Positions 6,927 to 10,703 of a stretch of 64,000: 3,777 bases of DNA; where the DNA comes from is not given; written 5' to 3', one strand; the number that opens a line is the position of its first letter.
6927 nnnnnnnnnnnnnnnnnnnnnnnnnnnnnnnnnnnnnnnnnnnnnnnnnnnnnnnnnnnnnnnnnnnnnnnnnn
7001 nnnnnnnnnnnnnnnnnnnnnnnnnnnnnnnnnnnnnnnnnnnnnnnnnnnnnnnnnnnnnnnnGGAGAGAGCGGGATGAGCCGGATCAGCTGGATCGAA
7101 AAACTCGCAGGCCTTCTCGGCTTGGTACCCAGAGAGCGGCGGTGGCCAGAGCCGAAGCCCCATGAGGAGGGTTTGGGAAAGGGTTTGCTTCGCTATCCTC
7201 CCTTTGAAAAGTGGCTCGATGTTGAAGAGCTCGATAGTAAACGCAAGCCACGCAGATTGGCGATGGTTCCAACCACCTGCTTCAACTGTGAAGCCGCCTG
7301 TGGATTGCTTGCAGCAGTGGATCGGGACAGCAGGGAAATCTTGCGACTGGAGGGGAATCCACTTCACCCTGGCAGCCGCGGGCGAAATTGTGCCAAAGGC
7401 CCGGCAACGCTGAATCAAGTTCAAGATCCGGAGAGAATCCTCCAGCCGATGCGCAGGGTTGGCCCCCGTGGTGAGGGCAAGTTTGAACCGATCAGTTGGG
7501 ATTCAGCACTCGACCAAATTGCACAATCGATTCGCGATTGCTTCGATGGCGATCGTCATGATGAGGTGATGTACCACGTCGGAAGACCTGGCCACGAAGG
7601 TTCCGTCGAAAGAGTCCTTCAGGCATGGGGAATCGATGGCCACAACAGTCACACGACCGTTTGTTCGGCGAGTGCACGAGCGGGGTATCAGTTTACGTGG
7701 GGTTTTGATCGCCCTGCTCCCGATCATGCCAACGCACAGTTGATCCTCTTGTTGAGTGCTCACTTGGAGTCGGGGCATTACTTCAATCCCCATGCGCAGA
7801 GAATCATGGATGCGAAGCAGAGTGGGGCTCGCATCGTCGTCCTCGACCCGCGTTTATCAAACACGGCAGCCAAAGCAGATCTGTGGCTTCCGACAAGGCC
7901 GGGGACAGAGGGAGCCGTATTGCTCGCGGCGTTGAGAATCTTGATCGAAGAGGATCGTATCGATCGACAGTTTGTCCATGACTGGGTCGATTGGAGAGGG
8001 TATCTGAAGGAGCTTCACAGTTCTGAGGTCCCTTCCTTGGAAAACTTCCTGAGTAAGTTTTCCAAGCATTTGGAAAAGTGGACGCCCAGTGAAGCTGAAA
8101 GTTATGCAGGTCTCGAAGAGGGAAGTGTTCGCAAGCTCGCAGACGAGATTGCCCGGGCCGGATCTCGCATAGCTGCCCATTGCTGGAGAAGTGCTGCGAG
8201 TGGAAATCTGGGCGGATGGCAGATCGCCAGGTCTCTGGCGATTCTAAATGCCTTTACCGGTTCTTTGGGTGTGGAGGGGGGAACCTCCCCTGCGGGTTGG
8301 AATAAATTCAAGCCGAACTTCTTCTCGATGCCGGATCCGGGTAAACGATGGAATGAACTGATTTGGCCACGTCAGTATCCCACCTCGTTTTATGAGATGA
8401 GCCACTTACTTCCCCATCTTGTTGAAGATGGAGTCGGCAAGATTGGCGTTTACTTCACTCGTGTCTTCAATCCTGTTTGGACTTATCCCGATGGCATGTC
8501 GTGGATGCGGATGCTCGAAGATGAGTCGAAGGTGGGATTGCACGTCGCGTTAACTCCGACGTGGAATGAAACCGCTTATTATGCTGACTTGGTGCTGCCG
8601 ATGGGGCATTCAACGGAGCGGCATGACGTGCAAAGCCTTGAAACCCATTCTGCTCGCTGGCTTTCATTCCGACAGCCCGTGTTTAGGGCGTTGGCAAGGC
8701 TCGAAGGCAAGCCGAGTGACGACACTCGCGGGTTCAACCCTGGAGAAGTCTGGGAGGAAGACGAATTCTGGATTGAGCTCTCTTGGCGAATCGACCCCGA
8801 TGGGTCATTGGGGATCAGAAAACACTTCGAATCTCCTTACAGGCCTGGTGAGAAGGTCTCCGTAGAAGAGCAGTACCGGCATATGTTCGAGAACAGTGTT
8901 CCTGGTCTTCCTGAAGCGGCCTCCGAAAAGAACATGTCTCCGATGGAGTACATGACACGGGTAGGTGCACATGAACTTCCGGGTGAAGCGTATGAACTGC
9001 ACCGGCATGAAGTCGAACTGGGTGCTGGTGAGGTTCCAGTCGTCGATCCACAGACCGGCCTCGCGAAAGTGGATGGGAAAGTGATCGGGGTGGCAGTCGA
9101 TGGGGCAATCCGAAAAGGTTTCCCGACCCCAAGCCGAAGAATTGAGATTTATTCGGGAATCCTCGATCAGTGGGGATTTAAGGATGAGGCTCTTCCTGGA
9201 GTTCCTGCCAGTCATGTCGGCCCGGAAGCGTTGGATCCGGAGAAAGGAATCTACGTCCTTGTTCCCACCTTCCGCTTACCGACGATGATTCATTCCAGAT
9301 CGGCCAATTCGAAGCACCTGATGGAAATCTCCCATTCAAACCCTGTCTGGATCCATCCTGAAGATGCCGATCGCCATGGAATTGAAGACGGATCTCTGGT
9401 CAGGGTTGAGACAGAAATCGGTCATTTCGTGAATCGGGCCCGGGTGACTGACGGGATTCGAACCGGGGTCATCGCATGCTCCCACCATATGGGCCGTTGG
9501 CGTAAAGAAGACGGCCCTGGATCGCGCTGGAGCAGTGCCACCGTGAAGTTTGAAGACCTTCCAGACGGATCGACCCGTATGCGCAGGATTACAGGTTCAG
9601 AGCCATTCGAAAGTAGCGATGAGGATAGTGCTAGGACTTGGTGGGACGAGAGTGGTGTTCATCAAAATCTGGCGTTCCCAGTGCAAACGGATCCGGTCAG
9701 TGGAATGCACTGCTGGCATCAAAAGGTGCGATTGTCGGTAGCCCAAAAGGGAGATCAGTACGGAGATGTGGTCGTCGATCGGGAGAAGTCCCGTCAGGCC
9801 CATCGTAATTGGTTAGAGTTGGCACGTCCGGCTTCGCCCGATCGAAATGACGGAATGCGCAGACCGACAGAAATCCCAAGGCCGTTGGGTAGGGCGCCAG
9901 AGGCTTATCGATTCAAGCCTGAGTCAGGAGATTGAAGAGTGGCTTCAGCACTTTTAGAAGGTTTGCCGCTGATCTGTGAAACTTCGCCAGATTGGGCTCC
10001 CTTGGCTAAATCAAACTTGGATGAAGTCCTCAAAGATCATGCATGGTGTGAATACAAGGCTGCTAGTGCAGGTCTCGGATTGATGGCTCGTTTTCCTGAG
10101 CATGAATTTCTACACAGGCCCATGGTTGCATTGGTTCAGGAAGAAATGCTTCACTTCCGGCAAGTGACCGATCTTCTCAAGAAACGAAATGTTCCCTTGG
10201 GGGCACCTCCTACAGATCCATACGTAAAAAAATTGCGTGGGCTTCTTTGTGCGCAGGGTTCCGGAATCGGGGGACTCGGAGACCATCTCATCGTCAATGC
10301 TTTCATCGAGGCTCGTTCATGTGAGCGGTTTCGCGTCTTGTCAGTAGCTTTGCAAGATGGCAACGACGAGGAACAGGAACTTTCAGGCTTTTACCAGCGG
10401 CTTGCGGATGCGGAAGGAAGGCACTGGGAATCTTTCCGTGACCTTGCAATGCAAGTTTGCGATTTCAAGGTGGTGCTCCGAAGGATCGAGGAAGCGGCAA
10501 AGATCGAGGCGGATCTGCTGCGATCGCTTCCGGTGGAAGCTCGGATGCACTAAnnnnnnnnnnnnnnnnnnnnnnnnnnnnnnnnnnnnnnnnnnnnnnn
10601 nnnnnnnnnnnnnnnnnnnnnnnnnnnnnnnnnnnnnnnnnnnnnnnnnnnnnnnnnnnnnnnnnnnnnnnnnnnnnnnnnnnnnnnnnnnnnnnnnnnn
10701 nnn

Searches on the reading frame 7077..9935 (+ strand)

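Call 80: search_protein_families(library=pfam, proteins=[window:7077-9935:+], max_evalue=0.00001)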
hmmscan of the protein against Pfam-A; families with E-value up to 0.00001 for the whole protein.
window:7077-9935:+ (952 aa): 3 families
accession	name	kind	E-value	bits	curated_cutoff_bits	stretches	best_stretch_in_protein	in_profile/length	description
PF00384.28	Molybdopterin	-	3.4e-20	72.8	24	1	120-519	1-320/353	Molybdopterin oxidoreductase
PF01568.27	Molydop_binding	-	5.7e-17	62.2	26.8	1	731-807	5-82/110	Molydopterin dinucleotide binding domain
PF04879.21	Molybdop_Fe4S4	-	6.4e-11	42.5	22.7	1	63-115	3-53/55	Molybdopterin oxidoreductase Fe4S4 domain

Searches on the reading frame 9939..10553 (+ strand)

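Call 80: search_protein_families(library=pfam, proteins=[window:9939-10553:+], max_evalue=0.00001)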
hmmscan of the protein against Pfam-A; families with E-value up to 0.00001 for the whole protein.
window:9939-10553:+ (204 aa): 1 family
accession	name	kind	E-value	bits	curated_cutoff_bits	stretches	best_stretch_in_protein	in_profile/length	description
PF06175.17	MiaE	-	2e-44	152.3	27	1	11-204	10-198/199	tRNA-(MS[2]IO[6]A)-hydroxylase (MiaE)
